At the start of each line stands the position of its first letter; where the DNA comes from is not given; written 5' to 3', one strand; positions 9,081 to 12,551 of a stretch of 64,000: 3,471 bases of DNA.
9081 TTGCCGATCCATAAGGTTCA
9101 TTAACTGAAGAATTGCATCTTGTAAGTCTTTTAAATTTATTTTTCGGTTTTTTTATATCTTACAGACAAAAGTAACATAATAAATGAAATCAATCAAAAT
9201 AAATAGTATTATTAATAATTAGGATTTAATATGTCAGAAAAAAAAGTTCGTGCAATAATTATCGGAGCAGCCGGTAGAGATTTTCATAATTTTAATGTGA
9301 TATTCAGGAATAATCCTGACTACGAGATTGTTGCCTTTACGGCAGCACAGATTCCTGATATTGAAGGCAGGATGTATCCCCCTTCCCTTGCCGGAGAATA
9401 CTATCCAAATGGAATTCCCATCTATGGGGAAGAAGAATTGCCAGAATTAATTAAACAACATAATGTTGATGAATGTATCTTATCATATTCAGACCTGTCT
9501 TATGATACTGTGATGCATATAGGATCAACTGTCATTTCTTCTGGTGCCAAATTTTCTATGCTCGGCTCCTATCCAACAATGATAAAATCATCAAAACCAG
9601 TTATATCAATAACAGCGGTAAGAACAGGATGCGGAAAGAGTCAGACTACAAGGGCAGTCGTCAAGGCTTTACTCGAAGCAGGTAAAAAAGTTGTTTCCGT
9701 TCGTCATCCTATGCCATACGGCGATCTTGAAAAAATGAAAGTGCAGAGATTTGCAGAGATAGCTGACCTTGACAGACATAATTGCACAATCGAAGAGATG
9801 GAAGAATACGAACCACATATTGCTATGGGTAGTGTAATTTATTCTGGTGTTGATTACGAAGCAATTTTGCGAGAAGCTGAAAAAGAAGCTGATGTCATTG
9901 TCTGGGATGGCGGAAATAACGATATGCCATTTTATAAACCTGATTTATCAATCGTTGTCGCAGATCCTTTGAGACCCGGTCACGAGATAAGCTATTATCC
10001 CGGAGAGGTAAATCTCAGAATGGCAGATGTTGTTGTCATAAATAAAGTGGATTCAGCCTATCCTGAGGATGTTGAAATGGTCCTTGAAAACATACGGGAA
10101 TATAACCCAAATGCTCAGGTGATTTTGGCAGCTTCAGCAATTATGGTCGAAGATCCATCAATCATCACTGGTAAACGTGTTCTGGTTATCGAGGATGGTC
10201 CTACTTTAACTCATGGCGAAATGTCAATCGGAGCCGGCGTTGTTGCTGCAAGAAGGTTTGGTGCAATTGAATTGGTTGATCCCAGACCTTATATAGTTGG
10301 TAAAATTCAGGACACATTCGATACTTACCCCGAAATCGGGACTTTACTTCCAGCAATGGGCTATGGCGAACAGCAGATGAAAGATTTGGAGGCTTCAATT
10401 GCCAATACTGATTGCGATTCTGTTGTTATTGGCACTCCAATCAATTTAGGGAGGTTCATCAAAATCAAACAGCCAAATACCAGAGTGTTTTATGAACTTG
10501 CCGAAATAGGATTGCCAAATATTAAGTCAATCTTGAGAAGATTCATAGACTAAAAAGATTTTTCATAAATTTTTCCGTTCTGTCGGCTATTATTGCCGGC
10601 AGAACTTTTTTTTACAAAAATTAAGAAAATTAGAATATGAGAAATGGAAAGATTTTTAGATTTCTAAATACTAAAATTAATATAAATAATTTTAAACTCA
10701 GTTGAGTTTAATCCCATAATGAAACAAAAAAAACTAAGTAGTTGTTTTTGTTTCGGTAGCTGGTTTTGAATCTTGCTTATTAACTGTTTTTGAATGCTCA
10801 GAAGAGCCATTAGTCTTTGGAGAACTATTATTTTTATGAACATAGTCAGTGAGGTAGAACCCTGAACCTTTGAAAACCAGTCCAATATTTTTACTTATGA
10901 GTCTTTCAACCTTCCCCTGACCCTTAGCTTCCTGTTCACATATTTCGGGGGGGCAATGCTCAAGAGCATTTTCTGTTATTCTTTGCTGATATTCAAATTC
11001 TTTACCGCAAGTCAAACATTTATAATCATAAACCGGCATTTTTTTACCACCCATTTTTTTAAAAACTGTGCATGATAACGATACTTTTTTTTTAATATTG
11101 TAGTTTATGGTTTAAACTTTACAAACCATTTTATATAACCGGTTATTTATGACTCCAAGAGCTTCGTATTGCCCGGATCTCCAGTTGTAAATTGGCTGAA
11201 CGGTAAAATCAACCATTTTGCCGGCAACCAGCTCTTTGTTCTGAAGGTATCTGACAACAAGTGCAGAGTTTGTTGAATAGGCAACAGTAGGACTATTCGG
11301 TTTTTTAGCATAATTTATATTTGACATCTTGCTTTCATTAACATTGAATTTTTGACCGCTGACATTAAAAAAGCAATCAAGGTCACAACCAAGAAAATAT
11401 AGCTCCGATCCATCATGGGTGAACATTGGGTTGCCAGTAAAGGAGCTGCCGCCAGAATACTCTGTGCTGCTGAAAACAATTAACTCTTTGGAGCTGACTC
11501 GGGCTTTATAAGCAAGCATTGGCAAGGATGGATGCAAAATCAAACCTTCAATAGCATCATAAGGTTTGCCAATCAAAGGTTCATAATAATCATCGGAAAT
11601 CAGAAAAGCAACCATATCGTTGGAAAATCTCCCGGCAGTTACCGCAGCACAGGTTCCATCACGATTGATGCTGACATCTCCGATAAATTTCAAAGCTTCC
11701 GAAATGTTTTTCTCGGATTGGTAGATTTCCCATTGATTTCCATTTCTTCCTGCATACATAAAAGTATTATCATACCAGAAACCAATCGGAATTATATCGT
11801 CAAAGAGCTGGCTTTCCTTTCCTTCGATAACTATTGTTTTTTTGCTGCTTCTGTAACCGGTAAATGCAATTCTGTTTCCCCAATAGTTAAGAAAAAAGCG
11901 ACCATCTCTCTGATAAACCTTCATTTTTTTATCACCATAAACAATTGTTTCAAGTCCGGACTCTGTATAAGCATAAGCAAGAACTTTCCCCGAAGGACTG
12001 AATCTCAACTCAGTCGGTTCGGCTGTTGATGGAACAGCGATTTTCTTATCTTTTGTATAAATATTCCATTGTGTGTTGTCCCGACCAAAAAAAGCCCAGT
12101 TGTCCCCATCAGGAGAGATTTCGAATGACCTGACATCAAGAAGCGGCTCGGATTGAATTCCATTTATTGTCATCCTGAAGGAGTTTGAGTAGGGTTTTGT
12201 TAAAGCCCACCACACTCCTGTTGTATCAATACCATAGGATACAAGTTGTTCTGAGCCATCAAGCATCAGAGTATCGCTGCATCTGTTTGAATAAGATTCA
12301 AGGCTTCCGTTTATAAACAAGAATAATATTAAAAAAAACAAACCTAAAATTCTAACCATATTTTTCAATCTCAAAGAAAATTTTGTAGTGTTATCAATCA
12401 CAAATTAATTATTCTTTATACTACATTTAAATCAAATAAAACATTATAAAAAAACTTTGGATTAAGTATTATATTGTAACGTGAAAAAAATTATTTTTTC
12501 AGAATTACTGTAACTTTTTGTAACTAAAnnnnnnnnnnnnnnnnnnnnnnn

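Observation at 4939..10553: Bacterial arginine synthetase (ArcE)-type energy-conserving arginine operon, with no arginine deiminase in the window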

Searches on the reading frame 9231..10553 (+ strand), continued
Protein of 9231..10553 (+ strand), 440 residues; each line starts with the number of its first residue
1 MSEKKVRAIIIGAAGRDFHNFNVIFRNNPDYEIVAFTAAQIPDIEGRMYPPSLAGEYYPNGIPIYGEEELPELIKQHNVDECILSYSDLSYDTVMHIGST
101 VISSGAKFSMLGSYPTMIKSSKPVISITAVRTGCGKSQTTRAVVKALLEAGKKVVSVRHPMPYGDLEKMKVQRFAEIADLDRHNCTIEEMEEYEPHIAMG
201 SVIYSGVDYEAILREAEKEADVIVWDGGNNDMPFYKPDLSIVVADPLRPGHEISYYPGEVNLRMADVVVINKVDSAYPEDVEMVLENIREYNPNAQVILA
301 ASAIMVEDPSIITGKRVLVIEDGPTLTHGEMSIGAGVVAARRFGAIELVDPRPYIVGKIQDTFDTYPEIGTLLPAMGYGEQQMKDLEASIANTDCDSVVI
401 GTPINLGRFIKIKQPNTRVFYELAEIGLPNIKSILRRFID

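Call 82: search_protein_families(library=ncbifam, proteins=[L090:6310-6972:+, L003:8939-9988:+, P0126, L050:10281-11837:+], max_evalue=1e-10)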
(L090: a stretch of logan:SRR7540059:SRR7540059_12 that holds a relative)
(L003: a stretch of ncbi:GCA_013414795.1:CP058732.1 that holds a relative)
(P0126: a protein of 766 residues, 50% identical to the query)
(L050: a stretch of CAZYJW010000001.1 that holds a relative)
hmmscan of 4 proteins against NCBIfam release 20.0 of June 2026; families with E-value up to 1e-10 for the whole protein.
L090:6310-6972:+ (220 aa): 3 families
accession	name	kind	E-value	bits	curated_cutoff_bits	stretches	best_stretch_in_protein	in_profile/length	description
TIGR03614.1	RutB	equivalog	4.6e-25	88.6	377.95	1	114-218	116-221/226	pyrimidine utilization protein B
NF008517.0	PRK11440.1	equivalog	1.2e-21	77.4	195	1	29-214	2-186/188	hydrolase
NF050097.1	BiurAmidohydBiuH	equivalog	2.7e-21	76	370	1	113-197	115-199/221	biuret amidohydrolase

L003:8939-9988:+ (349 aa): 1 family
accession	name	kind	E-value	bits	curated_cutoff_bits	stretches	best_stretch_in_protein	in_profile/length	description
NF003740.0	PRK05337.1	equivalog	1.3e-55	188.9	207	1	33-316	20-296/340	beta-N-acetylhexosaminidase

P0126 (766 aa): 4 families
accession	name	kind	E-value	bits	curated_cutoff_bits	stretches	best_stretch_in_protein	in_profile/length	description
TIGR00746.1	arcC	equivalog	9.2e-101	336.9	358.25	1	3-309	2-308/309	carbamate kinase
NF009007.0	PRK12352.1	subfamily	9.7e-94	313.8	266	1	3-308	4-313/316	carbamate kinase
NF009008.0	PRK12354.1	subfamily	1.3e-90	303.7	361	1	3-310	2-300/308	carbamate kinase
NF006926.0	PRK09411.1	equivalog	1.4e-66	224.7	416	1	1-308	1-295/297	carbamate kinase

L050:10281-11837:+ (518 aa): 41 families (the best 25 are shown)
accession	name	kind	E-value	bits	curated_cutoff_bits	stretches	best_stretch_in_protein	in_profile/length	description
NF042993.1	AlphKGSA_gudD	equivalog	1.4e-144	482.4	770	1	38-505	3-480/481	alpha-ketoglutaric semialdehyde dehydrogenase GucD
NF052305.1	DioxValDhHalo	equivalog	2.8e-144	481.6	750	1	39-507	5-483/483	2,5-dioxovalerate dehydrogenase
TIGR01804.1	BADH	equivalog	1.1e-131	439.6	668.6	1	43-501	2-467/467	betaine-aldehyde dehydrogenase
TIGR02299.1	HpaE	equivalog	6.1e-126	420.9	638.35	1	41-506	3-477/488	5-carboxymethyl-2-hydroxymuconate semialdehyde dehydrogenase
NF009725.0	PRK13252.1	equivalog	3.3e-125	418.3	593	1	40-507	8-481/488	betaine-aldehyde dehydrogenase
NF010000.0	PRK13473.1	subfamily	1.9e-122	409.3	615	1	39-506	3-473/475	aminobutyraldehyde dehydrogenase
NF045736.1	PaDhStyDRhodo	equivalog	3.7e-118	395.1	800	1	40-503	4-475/479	phenylacetaldehyde dehydrogenase StyD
TIGR01780.1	SSADH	subfamily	3.3e-117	392.1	646.35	1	57-501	2-448/448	succinate-semialdehyde dehydrogenase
NF002852.0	PRK03137.1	subfamily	7.6e-115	384.6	648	1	38-503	36-510/514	L-glutamate gamma-semialdehyde dehydrogenase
NF040792.1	glyc_ald_dh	equivalog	1.2e-114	384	760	1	40-510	2-478/488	D-glyceraldehyde dehydrogenase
NF040648.1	lactal_redase_Meth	equivalog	7.9e-114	381.2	650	1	41-505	1-462/463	lactaldehyde dehydrogenase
NF045735.1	PaDhStyDPseudo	equivalog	6.3e-113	378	850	1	40-507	4-483/483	phenylacetaldehyde dehydrogenase StyD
NF007497.0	PRK10090.1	equivalog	2e-110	369.8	500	1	36-507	4-479/480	aldehyde dehydrogenase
NF050084.1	pip_6_carb_DH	equivalog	7.7e-110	368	730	1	57-515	2-470/475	L-piperidine-6-carboxylate dehydrogenase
NF006916.0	PRK09407.1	equivalog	6.8e-107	358.2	521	1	52-509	34-496/526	succinic semialdehyde dehydrogenase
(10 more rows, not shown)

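Call 95: predict_structure(alignment_id=A5)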
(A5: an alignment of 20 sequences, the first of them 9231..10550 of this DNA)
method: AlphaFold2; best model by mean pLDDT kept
length: 440 residues; sequences in the alignment: 20
mean_pLDDT: 89.0   pTM: 0.86
mean pLDDT of the five models: 89.0, 88.4, 88.3, 86.9, 86.0
residues with pLDDT >= 90: 270; 70-90: 151; 50-70: 12; < 50: 7
segments of 3 or more residues with pLDDT < 50: 327-331
pLDDT, mean of each block of 10 residues (from residue 1): 82 84 92 89 81 93 93 97 89 94 96 84 95 87 95 89 84 91 81 84 91 95 85 92 92 91 96 92 98 98 90 96 55 77 94 90 82 80 92 95 81 92 92 94
secondary structure, 60 per line:
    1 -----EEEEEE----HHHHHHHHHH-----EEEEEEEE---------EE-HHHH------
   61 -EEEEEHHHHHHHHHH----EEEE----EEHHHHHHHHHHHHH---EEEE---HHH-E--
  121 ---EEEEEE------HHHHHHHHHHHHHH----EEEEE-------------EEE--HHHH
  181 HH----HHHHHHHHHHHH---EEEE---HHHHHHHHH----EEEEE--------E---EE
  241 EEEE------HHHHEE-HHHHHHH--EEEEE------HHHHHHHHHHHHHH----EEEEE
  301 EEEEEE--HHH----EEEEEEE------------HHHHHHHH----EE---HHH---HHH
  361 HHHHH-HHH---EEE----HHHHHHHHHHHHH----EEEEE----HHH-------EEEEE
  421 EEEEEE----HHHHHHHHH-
elements in order: E6-11 H16-25 E31-38 H51-54 E62-66 H67-76 E81-84 H91-103 E107-110 E124-129 H136-149 E154-158 E172-174 H177-182 H187-198 E202-205 H209-217 E222-226 E239-244 H251-254 H258-264 E267-271 H278-291 E296-306 E316-322 H335-342 H358-365 E373-375 H380-392 E397-401 E416-426 H431-439

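Call 97: fold_search(model_id=the predicted structure, library=pdb)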
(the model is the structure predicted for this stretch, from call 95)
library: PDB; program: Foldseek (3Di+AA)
matches with E <= 10: 1399; with E <= 0.001: 43
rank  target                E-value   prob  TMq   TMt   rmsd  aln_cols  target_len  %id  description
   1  8oru_AAA              9.7e-19  1.00  0.50  0.48  14.8       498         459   15  cyclic 2,3-diphosphoglycerate synthetase from the hyperthermophilic archaeon Methanothermus fervidus bound to 2,3-di (released 2023-12-06)
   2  8ork                  6.3e-17  1.00  0.47  0.46  15.6       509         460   16  cyclic 2,3-diphosphoglycerate synthetase from the hyperthermophilic archaeon Methanothermus fervidus (released 2023-12-06)
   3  4ehx                  1.1e-08  1.00  0.45  0.60   6.7       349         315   12  Crystal structure of LpxK from Aquifex aeolicus at 1.9 angstrom resolution (released 2012-08-29)
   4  4lkv_B                1.1e-08  1.00  0.45  0.60   7.7       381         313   12  Determinants of lipid substrate and membrane binding for the tetraacyldisaccharide-1-phosphate 4 -kinase LpxK (released 2014-07-09)
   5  4ehy                  1.7e-08  1.00  0.45  0.62   7.1       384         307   14  Crystal structure of LpxK from Aquifex aeolicus in complex with ADP/Mg2+ at 2.2 angstrom resolution (released 2012-08-29)
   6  4itn                  2.0e-07  1.00  0.47  0.63   7.2       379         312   13  Crystal structure of "compact P-loop" LpxK from Aquifex aeolicus in complex with chloride at 2.2 angstrom resolution (released 2013-04-03)
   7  2g0t_B                1.3e-06  1.00  0.22  0.28  15.2       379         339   13  Crystal structure of a putative nucleotide binding protein (tm0796) from Thermotoga maritima at 2.67 A resolution (released 2006-02-28)
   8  2obn_A                7.9e-06  1.00  0.23  0.29  15.9       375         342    8  Crystal structure of a duf1611 family protein (ava_3511) from anabaena variabilis atcc 29413 at 2.30 A resolution (released 2007-01-16)
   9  2g0t_A                8.3e-06  1.00  0.22  0.27  15.3       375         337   12  Crystal structure of a putative nucleotide binding protein (tm0796) from Thermotoga maritima at 2.67 A resolution (released 2006-02-28)
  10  2obn_C                1.9e-05  1.00  0.24  0.29  16.2       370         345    9  Crystal structure of a duf1611 family protein (ava_3511) from anabaena variabilis atcc 29413 at 2.30 A resolution (released 2007-01-16)
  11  2hf8_A                2.2e-05  1.00  0.29  0.57   3.8       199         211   17  Crystal structure of HypB from Methanocaldococcus jannaschii in the triphosphate form, in complex with zinc (released 2006-07-04)
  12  2obn_D                2.2e-05  1.00  0.24  0.29  15.9       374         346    8  Crystal structure of a duf1611 family protein (ava_3511) from anabaena variabilis atcc 29413 at 2.30 A resolution (released 2007-01-16)
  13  2obn_B                2.7e-05  1.00  0.24  0.29  16.2       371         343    9  Crystal structure of a duf1611 family protein (ava_3511) from anabaena variabilis atcc 29413 at 2.30 A resolution (released 2007-01-16)
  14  2hf8_B                4.4e-05  1.00  0.29  0.58   3.9       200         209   17  Crystal structure of HypB from Methanocaldococcus jannaschii in the triphosphate form, in complex with zinc (released 2006-07-04)
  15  2qm8_B                1.4e-04  1.00  0.27  0.35  11.9       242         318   15  MeaB, A Bacterial Homolog of MMAA, in the Nucleotide Free Form (released 2007-08-28)
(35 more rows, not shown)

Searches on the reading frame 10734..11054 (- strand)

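Call 3: search_protein_families(library=pfam, proteins=[window:10734-11054:-])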
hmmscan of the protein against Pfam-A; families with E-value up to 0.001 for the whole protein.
window:10734-11054:- (106 aa): 1 family
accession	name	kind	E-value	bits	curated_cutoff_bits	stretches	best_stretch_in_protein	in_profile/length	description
PF09723.15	Zn_ribbon_8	-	4.1e-10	39.9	34.4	1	6-35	1-30/41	Zinc ribbon domain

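Call 4: search_protein_families(library=ncbifam, proteins=[window:10734-11054:-])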
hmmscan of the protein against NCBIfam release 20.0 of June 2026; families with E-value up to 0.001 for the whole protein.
window:10734-11054:- (106 aa): 2 families
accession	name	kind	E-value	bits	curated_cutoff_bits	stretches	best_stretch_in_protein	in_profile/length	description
TIGR02605.1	CxxC_CxxC_SSSS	subfamily_domain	1.7e-12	47.2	31.3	1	6-65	1-52/52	FmdB family zinc ribbon protein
NF053663.1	RPWMISH_prot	domain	0.00031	21.4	120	1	6-44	1-37/115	RPWMISH domain-containing protein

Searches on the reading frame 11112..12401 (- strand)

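Call 3: search_protein_families(library=pfam, proteins=[window:11112-12401:-])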
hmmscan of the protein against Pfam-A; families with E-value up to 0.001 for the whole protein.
window:11112-12401:- (429 aa): 0 families

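Call 4: search_protein_families(library=ncbifam, proteins=[window:11112-12401:-])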
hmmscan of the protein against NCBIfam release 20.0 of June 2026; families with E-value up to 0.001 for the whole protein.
window:11112-12401:- (429 aa): 1 family
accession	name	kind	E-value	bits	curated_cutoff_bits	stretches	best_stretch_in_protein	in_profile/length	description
NF045725.1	TmcD_fam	equivalog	2.8e-05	23.2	440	0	66-161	281-377/412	electron transfer complex subunit TmcD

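Call 88: search_protein_families(library=pfam, proteins=[window:11112-12401:-], max_evalue=0.01)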
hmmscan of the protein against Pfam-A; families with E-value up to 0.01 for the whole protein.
window:11112-12401:- (429 aa): 1 family
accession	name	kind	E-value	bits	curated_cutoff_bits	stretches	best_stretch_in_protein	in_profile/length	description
PF25174.1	Beta-prop_THOC3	-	0.0027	17.2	305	0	52-155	16-117/272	THOC3 beta-propeller domain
